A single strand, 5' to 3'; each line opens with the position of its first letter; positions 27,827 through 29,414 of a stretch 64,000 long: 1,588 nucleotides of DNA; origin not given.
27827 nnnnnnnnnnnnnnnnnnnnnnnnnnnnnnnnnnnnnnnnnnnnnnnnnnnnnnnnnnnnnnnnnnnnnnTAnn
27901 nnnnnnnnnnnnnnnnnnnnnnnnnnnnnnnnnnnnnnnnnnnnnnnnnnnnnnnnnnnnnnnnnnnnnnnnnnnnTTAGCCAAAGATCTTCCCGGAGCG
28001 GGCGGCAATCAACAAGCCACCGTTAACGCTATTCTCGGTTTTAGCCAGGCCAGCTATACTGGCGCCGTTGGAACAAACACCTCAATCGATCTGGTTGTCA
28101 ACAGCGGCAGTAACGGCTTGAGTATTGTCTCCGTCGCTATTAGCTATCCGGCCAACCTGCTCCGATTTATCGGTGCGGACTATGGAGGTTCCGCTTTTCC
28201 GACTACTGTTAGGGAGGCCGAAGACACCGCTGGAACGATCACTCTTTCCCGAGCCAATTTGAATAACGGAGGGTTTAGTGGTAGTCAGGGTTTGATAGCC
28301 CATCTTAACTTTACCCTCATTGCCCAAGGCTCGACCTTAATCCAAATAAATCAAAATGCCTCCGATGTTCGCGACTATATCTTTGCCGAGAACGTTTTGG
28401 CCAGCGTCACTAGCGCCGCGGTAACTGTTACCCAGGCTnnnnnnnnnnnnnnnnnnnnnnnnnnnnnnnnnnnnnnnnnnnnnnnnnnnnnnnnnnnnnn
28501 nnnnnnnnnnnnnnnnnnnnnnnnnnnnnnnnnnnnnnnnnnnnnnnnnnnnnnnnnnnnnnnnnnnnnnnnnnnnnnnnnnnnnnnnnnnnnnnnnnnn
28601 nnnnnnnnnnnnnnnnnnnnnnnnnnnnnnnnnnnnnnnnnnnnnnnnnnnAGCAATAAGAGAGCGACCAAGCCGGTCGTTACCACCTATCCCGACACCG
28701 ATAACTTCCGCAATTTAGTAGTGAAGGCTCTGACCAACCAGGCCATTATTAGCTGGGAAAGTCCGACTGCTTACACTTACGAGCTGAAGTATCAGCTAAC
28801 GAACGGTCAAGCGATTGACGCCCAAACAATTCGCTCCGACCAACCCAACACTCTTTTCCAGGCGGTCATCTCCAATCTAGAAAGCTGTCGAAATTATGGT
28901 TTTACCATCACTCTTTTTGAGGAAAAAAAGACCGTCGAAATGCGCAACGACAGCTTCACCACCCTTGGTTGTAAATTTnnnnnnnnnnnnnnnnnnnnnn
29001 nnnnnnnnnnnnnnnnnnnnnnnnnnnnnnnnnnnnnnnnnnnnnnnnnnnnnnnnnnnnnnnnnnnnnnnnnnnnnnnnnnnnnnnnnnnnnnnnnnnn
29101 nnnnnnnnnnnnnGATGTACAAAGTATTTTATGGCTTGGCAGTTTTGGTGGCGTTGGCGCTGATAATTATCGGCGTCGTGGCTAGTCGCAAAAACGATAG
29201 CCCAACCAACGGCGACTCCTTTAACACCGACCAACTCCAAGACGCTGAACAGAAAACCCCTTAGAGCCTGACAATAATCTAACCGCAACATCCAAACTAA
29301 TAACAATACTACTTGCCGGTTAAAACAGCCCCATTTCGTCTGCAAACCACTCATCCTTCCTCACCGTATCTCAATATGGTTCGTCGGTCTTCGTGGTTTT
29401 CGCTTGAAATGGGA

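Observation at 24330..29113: Cohesin-dockerin pair: dockerin-bearing giant beta-helix protein next to membrane-anchored cohesin-like scaffold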

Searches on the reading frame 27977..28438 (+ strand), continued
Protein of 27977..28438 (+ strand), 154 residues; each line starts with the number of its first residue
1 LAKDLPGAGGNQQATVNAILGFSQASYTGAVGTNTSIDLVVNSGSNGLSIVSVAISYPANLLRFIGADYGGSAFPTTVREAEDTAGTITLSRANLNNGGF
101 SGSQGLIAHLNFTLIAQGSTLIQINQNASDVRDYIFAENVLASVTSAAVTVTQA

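Call 48: find_encoding_contigs(protein=P0160, flank=8000, max_places=2)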
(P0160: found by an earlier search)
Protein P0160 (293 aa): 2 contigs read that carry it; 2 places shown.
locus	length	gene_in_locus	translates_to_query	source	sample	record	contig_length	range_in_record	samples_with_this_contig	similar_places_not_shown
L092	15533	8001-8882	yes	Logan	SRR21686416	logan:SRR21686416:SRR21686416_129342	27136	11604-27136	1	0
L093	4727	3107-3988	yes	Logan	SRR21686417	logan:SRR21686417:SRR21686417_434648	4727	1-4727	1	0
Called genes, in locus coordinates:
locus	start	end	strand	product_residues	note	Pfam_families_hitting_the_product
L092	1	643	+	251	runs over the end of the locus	PF01978:TrmB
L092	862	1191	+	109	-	-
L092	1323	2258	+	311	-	PF13354:Beta-lactamase2, PF00144:Beta-lactamase (faint), PF13354:Beta-lactamase2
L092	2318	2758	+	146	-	-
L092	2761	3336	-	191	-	PF03358:FMN_red, PF02525:Flavodoxin_2 (weak)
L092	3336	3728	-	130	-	PF01641:SelR, PF08271:Zn_Ribbon_TF (faint), PF13240:Zn_Ribbon_1 (faint)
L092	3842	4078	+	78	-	-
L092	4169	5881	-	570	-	PF02683:DsbD_TM, PF13386:DsbD_2, PF00578:AhpC-TSA, PF08534:Redoxin, PF13905:Thioredoxin_8, PF17991:Thioredoxin_10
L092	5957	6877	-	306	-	-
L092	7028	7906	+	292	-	PF03741:TerC (weak), PF04332:DUF475, PF03741:TerC (weak)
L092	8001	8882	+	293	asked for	PF00963:Cohesin (faint)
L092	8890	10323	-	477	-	PF02518:HATPase_c, PF14501:HATPase_c_5 (faint)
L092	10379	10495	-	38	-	-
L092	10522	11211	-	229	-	PF00072:Response_reg, PF00486:Trans_reg_C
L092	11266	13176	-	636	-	-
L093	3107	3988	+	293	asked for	PF00963:Cohesin (faint)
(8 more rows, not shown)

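Call 76: search_protein_families(library=pfam, proteins=[P0013, L090:6533-9991:+, P0024, P0120, P0018, P0077], max_evalue=0.1)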
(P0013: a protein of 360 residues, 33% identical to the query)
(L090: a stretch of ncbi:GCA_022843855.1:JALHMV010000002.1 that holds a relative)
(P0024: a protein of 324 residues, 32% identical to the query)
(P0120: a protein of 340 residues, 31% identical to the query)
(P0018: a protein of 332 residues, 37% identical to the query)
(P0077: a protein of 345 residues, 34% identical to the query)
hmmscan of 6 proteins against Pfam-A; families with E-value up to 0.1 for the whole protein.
P0013 (360 aa): 2 families
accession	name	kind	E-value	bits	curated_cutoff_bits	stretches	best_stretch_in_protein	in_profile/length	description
PF16656.11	Pur_ac_phosph_N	-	0.00014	22.7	30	1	227-286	11-78/93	Purple acid Phosphatase, N-terminal domain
PF00041.27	fn3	-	0.00038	21.1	25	1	221-295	5-78/84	Fibronectin type III domain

L090:6533-9991:+ (1153 aa): 2 families
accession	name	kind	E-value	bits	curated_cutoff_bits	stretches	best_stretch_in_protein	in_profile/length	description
PF12708.12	Pect-lyase_RHGA_epim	-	1.6e-07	31.8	27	1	277-340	9-69/213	Rhamnogalacturonase A/epimerase, pectate lyase-like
PF00404.24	Dockerin_1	-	0.05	14.2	22.9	0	802-829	19-48/57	Dockerin type I domain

P0024 (324 aa): 3 families
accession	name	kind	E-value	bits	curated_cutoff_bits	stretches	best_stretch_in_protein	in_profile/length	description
PF00963.24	Cohesin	-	0.00029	21.5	24.1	1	49-157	9-124/139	Cohesin domain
PF00404.24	Dockerin_1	-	0.012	16.2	22.9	1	265-293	1-31/57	Dockerin type I domain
PF12911.12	OppC_N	-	0.054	13.8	23.9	1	4-32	14-42/53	N-terminal TM domain of oligopeptide transport permease C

P0120 (340 aa): 0 families

P0018 (332 aa): 2 families
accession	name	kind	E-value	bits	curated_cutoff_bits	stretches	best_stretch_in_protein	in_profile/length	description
PF00963.24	Cohesin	-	0.02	15.5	24.1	1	54-176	9-139/139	Cohesin domain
PF07550.17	Shr-like_HID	-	0.093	13.7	22.3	0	223-259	45-80/82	Heme-binding protein Shr-like, Hb-interacting domain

P0077 (345 aa): 2 families
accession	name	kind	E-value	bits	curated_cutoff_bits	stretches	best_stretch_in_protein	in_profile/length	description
PF00963.24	Cohesin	-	3e-05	24.7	24.1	1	52-165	5-119/139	Cohesin domain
PF00404.24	Dockerin_1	-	0.031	14.9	22.9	1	286-314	1-29/57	Dockerin type I domain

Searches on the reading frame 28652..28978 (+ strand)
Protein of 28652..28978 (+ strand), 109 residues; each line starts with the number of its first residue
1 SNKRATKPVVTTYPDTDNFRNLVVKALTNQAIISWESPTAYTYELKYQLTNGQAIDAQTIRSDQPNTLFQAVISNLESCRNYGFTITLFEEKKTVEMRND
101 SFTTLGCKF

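Call 17: search_protein_families(library=pfam, proteins=[window:28652-28978:+], max_evalue=10)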
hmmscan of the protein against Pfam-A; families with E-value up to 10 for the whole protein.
seq(109 aa): 3 families
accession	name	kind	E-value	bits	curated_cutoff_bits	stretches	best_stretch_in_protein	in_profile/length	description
PF00041.27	fn3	-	0.00043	20.9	25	1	20-91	4-71/84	Fibronectin type III domain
PF16656.11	Pur_ac_phosph_N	-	0.045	14.8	30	1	24-87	8-79/93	Purple acid Phosphatase, N-terminal domain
PF08643.16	DUF1776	-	0.092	12.6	25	1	26-80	213-267/294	Fungal family of unknown function (DUF1776)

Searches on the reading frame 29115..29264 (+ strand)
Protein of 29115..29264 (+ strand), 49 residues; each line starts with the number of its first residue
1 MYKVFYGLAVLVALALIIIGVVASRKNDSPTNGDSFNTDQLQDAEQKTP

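Call 3: search_protein_families(library=pfam, proteins=[window:29115-29264:+], max_evalue=1)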
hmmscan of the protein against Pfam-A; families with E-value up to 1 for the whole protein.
window:29115-29264:+ (49 aa): 1 family
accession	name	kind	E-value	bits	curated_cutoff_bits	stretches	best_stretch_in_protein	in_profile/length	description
PF07298.16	NnrU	-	0.11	12.6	24.7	1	2-27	34-59/188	NnrU protein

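Call 4: search_protein_families(library=ncbifam, proteins=[window:29115-29264:+], max_evalue=1)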
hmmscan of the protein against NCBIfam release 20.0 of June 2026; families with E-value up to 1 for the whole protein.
window:29115-29264:+ (49 aa): 1 family
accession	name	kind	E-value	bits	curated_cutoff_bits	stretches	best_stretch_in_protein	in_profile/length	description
NF033802.1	AimP_fam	subfamily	0.086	13.1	35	1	1-22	1-22/43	lysogeny pheromone AimP family peptide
